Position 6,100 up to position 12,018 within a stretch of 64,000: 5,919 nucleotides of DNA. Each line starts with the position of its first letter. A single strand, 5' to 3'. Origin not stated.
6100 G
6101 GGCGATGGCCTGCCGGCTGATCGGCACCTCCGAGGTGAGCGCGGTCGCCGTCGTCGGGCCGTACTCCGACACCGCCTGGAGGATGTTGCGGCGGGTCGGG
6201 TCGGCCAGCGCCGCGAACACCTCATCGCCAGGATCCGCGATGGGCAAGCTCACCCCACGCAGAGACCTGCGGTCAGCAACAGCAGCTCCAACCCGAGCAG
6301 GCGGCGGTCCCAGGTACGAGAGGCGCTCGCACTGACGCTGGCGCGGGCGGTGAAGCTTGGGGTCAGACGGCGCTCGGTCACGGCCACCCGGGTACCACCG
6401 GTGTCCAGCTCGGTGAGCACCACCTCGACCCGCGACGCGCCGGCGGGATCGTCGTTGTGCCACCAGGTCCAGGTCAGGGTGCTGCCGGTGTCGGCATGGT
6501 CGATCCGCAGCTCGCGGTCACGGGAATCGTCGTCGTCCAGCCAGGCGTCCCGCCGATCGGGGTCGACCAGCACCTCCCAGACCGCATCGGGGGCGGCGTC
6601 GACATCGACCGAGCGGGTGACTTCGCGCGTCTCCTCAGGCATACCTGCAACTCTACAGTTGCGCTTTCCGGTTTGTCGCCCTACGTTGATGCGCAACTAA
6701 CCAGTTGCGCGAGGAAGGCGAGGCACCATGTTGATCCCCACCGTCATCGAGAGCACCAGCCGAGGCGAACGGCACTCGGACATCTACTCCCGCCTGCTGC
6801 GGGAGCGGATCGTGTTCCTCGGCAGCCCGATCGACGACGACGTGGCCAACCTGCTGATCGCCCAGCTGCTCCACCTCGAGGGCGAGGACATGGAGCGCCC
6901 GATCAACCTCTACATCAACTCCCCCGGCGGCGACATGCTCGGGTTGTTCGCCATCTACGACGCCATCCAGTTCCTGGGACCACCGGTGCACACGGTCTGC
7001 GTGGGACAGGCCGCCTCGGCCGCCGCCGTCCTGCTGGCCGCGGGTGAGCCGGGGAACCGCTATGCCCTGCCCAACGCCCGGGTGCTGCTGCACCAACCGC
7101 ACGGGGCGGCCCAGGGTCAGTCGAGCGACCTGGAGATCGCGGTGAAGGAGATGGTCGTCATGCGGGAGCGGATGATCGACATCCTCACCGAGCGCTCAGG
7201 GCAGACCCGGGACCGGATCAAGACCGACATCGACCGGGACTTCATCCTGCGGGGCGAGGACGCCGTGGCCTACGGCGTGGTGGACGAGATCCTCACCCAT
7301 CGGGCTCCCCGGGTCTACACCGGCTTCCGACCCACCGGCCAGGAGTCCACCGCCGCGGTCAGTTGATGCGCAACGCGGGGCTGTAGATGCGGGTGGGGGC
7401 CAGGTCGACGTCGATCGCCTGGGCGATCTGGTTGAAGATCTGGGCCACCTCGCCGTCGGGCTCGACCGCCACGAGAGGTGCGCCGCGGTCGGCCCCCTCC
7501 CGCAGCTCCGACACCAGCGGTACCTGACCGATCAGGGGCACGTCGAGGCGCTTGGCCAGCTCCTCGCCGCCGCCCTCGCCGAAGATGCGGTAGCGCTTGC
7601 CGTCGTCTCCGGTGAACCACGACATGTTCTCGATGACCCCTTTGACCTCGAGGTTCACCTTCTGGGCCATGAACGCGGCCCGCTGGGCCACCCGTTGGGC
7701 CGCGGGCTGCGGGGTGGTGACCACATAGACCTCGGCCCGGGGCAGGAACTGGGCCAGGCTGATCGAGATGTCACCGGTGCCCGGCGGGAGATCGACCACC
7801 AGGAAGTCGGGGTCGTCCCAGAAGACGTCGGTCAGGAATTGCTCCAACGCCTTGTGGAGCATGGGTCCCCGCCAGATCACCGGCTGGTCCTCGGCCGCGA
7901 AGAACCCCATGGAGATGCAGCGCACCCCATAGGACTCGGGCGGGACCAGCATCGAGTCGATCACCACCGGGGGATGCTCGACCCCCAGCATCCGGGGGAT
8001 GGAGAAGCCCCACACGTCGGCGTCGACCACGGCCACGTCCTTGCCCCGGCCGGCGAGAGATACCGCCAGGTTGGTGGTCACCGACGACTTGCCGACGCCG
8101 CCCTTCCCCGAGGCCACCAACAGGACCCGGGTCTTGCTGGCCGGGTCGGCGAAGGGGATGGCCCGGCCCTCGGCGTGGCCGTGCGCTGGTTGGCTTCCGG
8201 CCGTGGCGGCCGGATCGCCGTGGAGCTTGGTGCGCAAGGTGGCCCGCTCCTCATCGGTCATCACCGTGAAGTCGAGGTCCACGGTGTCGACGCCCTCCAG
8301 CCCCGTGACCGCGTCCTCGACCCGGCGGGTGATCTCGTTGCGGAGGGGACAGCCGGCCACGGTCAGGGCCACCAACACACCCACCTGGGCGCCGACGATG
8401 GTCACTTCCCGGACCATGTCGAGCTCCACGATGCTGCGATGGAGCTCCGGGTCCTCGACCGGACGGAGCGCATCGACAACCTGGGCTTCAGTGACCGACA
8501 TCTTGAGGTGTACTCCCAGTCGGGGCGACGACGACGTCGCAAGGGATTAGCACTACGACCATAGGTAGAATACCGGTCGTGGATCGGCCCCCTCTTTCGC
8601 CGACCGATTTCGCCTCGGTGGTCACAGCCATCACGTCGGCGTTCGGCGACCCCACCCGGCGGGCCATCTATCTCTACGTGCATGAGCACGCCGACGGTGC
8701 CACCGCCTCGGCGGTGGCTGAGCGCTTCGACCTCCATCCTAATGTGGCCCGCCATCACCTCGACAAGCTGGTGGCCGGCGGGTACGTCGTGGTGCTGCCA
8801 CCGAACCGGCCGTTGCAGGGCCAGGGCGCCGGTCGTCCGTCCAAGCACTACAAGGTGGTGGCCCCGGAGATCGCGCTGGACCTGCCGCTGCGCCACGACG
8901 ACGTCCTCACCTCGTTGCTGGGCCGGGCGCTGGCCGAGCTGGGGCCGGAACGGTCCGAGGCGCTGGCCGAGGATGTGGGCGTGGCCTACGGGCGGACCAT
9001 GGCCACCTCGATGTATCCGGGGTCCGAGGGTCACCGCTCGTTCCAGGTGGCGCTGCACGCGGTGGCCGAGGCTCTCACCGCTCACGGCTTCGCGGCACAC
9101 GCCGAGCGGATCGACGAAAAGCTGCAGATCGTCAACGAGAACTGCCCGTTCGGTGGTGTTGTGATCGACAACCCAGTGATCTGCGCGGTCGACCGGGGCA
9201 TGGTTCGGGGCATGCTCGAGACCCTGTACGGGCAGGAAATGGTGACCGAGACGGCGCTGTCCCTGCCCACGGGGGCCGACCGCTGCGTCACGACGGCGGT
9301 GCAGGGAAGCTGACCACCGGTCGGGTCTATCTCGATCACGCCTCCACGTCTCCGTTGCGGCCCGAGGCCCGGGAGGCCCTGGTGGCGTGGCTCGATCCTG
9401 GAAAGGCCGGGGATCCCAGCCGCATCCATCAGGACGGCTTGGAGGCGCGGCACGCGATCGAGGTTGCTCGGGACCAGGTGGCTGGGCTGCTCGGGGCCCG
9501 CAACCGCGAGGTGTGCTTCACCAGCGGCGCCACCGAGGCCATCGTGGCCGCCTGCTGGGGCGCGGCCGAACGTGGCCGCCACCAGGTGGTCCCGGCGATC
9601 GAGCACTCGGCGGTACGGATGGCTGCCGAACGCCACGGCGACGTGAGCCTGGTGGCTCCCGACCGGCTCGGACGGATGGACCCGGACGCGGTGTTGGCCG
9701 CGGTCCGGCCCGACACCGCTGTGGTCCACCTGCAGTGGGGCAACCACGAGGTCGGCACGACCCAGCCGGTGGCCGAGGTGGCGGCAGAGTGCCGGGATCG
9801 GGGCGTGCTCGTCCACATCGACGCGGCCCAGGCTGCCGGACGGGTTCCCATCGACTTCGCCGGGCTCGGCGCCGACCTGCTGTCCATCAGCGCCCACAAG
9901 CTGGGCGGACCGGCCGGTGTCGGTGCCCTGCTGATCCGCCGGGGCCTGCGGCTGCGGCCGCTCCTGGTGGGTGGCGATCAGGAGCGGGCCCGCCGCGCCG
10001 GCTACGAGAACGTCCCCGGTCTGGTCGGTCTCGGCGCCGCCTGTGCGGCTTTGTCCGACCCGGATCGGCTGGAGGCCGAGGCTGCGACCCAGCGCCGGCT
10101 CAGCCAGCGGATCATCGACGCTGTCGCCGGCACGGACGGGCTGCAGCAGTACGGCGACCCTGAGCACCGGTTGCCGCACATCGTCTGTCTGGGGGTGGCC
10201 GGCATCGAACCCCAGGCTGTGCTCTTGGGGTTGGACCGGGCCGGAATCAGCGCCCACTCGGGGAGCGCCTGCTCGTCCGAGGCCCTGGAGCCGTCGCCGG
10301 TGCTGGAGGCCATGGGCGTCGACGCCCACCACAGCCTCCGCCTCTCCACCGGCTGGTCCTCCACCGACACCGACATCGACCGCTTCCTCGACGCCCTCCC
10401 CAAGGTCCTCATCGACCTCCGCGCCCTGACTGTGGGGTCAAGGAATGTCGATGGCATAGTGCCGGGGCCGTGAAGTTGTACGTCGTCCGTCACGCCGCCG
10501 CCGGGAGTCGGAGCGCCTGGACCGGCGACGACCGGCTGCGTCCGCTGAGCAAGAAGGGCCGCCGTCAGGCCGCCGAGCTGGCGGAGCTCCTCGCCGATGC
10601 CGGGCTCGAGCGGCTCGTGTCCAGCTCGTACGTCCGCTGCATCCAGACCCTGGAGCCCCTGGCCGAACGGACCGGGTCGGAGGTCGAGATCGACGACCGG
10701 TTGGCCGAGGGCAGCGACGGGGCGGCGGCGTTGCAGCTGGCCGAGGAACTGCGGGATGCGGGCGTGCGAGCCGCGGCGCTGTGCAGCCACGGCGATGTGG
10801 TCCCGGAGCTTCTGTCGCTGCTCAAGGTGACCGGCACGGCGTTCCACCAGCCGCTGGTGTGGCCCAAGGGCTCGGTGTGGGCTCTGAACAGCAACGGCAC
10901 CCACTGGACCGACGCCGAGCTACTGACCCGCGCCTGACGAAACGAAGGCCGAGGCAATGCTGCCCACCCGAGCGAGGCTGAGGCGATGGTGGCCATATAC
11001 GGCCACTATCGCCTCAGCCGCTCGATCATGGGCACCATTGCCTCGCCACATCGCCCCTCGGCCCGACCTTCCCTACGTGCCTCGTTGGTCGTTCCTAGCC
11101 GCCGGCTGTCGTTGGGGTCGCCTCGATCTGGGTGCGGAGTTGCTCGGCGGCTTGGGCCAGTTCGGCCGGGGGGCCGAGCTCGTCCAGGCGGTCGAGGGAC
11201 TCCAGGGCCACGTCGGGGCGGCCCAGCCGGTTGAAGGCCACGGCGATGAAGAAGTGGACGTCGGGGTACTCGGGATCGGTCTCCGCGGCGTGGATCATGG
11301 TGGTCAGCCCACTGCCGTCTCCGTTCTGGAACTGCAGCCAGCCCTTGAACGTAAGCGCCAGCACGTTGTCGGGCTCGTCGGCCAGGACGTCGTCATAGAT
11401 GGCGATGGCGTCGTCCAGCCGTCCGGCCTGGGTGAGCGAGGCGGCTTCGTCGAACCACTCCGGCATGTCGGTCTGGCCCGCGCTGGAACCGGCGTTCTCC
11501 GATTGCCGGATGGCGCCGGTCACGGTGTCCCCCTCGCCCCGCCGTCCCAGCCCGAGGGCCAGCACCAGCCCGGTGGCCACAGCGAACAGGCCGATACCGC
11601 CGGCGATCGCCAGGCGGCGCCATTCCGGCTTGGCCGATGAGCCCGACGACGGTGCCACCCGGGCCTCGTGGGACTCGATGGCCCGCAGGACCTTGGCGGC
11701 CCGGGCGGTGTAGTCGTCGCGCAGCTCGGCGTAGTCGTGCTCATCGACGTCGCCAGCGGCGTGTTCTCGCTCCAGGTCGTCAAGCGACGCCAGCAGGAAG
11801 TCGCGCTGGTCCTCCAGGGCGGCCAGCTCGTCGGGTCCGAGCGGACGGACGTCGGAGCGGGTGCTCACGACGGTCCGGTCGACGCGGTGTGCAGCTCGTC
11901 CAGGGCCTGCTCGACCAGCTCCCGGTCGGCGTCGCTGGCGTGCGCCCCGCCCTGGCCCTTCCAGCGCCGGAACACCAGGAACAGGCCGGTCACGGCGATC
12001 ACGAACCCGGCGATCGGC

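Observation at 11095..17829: Complete System I (Ccm) cytochrome c maturation operon, in proteobacterial gene order, in an actinobacterial context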

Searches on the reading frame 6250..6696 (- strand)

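Call 23: search_protein_families(library=pfam, proteins=[window:6250-6696:-], max_evalue=0.0001)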
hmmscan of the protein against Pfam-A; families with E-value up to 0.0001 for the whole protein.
window:6250-6696:- (148 aa): 1 family
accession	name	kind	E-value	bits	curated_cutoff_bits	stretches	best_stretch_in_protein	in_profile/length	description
PF08327.17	AHSA1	-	7.1e-07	29.9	22.1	0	64-130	52-114/125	Activator of Hsp90 ATPase homolog 1-like protein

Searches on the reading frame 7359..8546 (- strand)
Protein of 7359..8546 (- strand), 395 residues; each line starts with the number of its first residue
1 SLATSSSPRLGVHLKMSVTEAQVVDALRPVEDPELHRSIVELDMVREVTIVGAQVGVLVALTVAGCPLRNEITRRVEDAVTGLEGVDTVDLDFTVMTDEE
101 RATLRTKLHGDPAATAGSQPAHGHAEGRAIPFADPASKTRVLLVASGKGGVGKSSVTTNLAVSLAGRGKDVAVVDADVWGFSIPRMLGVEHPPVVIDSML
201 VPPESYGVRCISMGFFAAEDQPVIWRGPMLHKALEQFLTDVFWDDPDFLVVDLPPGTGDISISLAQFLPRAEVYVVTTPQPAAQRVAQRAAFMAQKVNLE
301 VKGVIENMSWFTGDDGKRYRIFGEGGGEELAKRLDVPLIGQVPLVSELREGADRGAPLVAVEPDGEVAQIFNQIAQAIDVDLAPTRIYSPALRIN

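Call 7: search_protein_families(library=pfam, proteins=[window:7359-8546:-], max_evalue=0.0001)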
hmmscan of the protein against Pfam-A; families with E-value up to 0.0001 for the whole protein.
window:7359-8546:- (395 aa): 7 families
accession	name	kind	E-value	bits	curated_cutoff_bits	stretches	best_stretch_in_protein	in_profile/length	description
PF10609.15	ParA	-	7.1e-86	288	27.1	1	140-378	4-245/246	NUBPL iron-transfer P-loop NTPase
PF01883.24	FeS_assembly_P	-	9.2e-19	68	23.5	1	20-90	1-72/73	Iron-sulfur cluster assembly protein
PF01656.29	CbiA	-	9.4e-13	48.7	25.4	1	143-356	2-123/125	CobQ/CobB/MinD/ParA nucleotide binding domain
PF00142.24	Fer4_NifH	-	2.1e-09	37.7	25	1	146-380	6-246/271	4Fe-4S iron sulfur cluster binding proteins, NifH/frxC family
PF13614.12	AAA_31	-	2.2e-07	31.4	27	1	140-178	2-40/177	AAA domain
PF09140.17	MipZ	-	1.3e-05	25.1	20.7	1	141-188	2-49/262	ATPase MipZ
PF02374.21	ArsA_ATPase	-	6.7e-05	22.7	24.3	0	143-177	4-38/305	Anion-transporting ATPase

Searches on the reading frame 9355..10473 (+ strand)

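Call 7: search_protein_families(library=pfam, proteins=[window:9355-10473:+], max_evalue=0.0001)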
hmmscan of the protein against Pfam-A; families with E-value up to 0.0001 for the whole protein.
window:9355-10473:+ (372 aa): 1 family
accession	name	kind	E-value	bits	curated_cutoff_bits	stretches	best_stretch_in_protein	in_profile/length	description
PF00266.25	Aminotran_5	-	7.9e-63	213.1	21.5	1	22-344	32-371/371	Aminotransferase class-V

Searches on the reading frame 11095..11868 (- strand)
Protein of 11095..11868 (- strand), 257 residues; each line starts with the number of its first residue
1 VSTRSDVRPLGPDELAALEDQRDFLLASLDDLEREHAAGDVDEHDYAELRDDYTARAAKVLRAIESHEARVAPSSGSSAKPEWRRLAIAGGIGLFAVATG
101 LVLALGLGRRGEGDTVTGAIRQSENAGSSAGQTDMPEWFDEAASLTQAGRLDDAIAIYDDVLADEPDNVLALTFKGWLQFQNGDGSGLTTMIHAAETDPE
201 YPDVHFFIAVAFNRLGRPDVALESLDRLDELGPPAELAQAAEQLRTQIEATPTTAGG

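Call 6: search_protein_families(library=ncbifam, proteins=[window:11095-11868:-], max_evalue=0.01)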
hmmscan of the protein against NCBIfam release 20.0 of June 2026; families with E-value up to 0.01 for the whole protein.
window:11095-11868:- (257 aa): 4 families
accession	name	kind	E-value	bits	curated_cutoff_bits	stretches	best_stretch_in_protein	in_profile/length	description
NF040959.1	MamA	equivalog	1.2e-07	31.3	200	1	134-231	70-168/204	magnetosome protein MamA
TIGR02917.1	PEP_TPR_lipo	equivalog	2e-06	26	312.2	1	146-230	374-459/899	XrtA/PEP-CTERM system TPR-repeat protein PrsT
NF052415.1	T3SS_chap_SctY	equivalog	2.1e-05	25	70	0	171-232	8-70/106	type III secretion apparatus assembly chaperone SctY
NF033762.1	social_mot_Tgl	equivalog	0.0033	16.8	225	1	147-235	112-203/252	social motility TPR repeat lipoprotein Tgl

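Call 37: search_protein_families(library=ncbifam, alignment_id=A2, max_evalue=0.01)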
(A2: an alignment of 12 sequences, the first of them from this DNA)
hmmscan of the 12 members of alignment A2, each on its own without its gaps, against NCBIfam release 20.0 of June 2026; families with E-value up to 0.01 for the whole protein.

A. member 1, seq(257 aa): 4 families
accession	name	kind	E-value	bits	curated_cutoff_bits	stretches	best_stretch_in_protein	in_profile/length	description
NF040959.1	MamA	equivalog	1.2e-07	31.3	200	1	134-231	70-168/204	magnetosome protein MamA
TIGR02917.1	PEP_TPR_lipo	equivalog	2e-06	26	312.2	1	146-230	374-459/899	XrtA/PEP-CTERM system TPR-repeat protein PrsT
NF052415.1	T3SS_chap_SctY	equivalog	2.1e-05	25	70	0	171-232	8-70/106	type III secretion apparatus assembly chaperone SctY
NF033762.1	social_mot_Tgl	equivalog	0.0033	16.8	225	1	147-235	112-203/252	social motility TPR repeat lipoprotein Tgl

B. families by the number of members that match (of 12 scanned): 18 families
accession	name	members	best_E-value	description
TIGR02917.1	PEP_TPR_lipo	9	5.8e-11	XrtA/PEP-CTERM system TPR-repeat protein PrsT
NF040959.1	MamA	8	6.4e-09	magnetosome protein MamA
NF033762.1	social_mot_Tgl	6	2.9e-06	social motility TPR repeat lipoprotein Tgl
TIGR02521.1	type_IV_pilW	5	3.7e-07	type IV pilus biogenesis/stability protein PilW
TIGR03939.1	PGA_TPR_OMP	4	1.4e-06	poly-beta-1,6 N-acetyl-D-glucosamine export porin PgaA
NF052415.1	T3SS_chap_SctY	4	2.1e-05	type III secretion apparatus assembly chaperone SctY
NF033758.1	gliding_GltE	4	0.0002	adventurous gliding motility TPR repeat lipoprotein GltE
TIGR03142.1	cytochro_ccmI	2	0.0012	c-type cytochrome biogenesis protein CcmI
NF008391.2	PRK11189.1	2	0.006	lipoprotein NlpI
TIGR02996.1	rpt_mate_G_obs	1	3.8e-05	TIGR02996 domain-containing protein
NF042912.1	Amuc_1098_fam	1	0.00031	Amuc_1098 family type IV pilus outer membrane protein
NF009037.0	PRK12370.1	1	0.00039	HilA/EilA family virulence transcriptional regulator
NF047371.1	FlcA_CTERM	1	0.00053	periplasmic flagellar collar protein FlcA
TIGR04211.1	SH3_and_anchor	1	0.00067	TIGR04211 family SH3 domain-containing protein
NF053607.1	CHU_0125_OmpA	1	0.0029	CHU_0125 family OmpA-like outer membrane integrity protein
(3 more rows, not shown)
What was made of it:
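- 11095..11868 (-): ccmI-like gene: N-terminal cytoplasmic acidic region, one membrane helix, extracytoplasmic TPR domain (257 aa); GTGA overlap with ccmH. 2 of 12 orthologues weakly hit TIGR03142 ccmI (E 0.0012) and 1 of 12 hits NrfG (call 37).
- On System I (Ccm) cytochrome c maturation: TIGR03142 is hit weakly by 2 of 12 orthologues (call 37).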

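Call 38: search_solved_structures(query=A2, max_evalue=0.01)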
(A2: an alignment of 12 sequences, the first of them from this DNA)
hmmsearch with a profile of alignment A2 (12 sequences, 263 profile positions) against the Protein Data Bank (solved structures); distinct sequences matched with E-value up to 0.01: 148 (the best 60 are shown).
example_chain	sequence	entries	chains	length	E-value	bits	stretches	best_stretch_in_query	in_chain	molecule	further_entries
9qhb_A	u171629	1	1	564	1.3e-61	211.8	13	133-239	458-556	Engineered tetratricopeptide repeat protein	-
8bu0_A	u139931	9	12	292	3.8e-34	121.7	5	128-233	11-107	Consensus tetratricopeptide repeat protein | Crystal structure of an 8-repeat consensus TPR superhelix with Zinc. | Monomer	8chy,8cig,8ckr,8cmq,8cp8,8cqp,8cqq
9qhc_A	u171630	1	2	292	1.3e-26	97.1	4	134-232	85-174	Engineered tetratricopeptide repeat protein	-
7y4i_A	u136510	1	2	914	2.4e-20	76.5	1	135-240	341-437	Probable UDP-N-acetylglucosamine--peptide N-acetylglucosaminyltransferase SPINDLY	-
8dtf_A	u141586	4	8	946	3e-20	76.2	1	135-240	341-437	Probable UDP-N-acetylglucosamine--peptide N-acetylglucosaminyltransferase SPINDLY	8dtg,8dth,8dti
7obi_A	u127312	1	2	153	9.5e-17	64.7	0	135-170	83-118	CTPR-rv4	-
7yea_A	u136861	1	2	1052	3e-16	63.1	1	129-232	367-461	UDP-N-acetylglucosamine--peptide N-acetylglucosaminyltransferase 110 kDa subunit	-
7yeh_B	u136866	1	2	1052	4.3e-16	62.5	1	129-232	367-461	UDP-N-acetylglucosamine--peptide N-acetylglucosaminyltransferase 110 kDa subunit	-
7ntf_A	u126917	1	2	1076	4.8e-16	62.4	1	129-232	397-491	Isoform 1 of UDP-N-acetylglucosamine--peptide N-acetylglucosaminyltransferase 110 kDa subu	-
2y4t_A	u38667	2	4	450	2.8e-14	56.6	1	125-243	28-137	DNAJ HOMOLOG SUBFAMILY C MEMBER 3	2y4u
3ieg_A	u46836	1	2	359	1.2e-13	54.5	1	126-247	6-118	DnaJ homolog subfamily C member 3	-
1w3b_A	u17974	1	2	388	2.7e-12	50.1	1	129-230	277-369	UDP-N-ACETYLGLUCOSAMINE--PEPTIDE N-ACETYLGLUCOSAMINYLTRANSFERASE 110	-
6eou_A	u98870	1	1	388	4.6e-12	49.3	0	127-231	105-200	UDP-N-acetylglucosamine--peptide N-acetylglucosaminyltransferase 110 kDa subunit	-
9gzg_A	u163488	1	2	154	5.8e-12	49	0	133-164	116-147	Engineered CTPR protein with glutamic acids for conductivity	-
8ch0_A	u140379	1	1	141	8.1e-12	48.5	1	134-232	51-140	Consensus tetratricopeptide repeat protein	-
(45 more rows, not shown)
